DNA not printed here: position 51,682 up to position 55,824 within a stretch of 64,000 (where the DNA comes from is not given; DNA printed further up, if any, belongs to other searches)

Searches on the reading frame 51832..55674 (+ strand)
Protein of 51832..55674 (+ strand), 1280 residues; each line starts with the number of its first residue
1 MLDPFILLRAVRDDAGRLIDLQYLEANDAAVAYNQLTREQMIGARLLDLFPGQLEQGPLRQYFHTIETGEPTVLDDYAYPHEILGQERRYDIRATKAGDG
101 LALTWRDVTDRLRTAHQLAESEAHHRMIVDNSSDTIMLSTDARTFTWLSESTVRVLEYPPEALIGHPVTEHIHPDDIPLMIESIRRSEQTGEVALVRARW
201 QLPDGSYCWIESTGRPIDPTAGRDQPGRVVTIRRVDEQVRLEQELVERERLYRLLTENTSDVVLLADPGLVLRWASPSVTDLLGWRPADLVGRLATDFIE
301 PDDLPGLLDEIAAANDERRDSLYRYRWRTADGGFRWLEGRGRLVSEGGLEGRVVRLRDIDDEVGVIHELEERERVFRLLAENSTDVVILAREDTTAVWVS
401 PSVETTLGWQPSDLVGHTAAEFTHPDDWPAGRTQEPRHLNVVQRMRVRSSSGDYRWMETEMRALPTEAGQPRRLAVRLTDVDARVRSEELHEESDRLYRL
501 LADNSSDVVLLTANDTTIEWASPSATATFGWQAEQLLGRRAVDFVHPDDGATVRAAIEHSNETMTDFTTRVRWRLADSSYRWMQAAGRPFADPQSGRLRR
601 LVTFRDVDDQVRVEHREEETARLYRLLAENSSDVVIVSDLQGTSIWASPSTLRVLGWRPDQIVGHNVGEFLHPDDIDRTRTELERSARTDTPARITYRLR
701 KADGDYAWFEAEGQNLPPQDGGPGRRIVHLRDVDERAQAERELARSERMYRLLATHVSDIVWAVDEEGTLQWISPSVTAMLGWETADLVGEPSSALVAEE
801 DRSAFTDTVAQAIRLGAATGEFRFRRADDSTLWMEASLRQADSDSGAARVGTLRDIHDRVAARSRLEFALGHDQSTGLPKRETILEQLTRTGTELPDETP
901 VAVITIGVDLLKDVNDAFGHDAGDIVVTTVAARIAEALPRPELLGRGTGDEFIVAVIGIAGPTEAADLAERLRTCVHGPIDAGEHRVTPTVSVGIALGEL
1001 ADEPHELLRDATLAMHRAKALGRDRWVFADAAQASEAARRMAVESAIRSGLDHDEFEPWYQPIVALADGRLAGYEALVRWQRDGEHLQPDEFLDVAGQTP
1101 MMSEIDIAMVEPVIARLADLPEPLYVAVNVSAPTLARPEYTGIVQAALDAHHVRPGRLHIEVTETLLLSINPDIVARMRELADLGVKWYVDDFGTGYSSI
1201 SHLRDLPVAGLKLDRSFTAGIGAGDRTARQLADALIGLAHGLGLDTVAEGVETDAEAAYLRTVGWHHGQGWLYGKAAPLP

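Call 86: search_protein_families(library=pfam, proteins=[window:51832-55674:+], max_evalue=0.0001)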
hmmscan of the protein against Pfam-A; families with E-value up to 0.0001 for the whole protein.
window:51832-55674:+ (1280 aa): 9 families
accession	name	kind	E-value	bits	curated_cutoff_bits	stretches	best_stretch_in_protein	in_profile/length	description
PF08447.18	PAS_3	-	2.7e-83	274.8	25.6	6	645-725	2-84/89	PAS fold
PF00989.32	PAS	-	7e-62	206.9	22.6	5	497-607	2-113/113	PAS fold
PF00563.25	EAL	-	2.2e-58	197.8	31.3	1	1046-1275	3-235/236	EAL domain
PF08448.16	PAS_4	-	7.2e-51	171.5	23.1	5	629-737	2-109/110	PAS fold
PF13426.13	PAS_9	-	1.7e-47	160.3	27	3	759-857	2-102/103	PAS domain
PF00990.26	GGDEF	-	6.9e-27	94.6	23.8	1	872-1025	3-161/161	Diguanylate cyclase, GGDEF domain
PF13188.13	PAS_8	-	5e-24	83.8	21.8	0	251-302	2-54/65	PAS domain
PF14598.12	PAS_11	-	4.8e-21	75.2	25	0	524-597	20-93/109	PAS domain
PF06620.16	DUF1150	-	8.9e-05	23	25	0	476-522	20-66/76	Protein of unknown function (DUF1150)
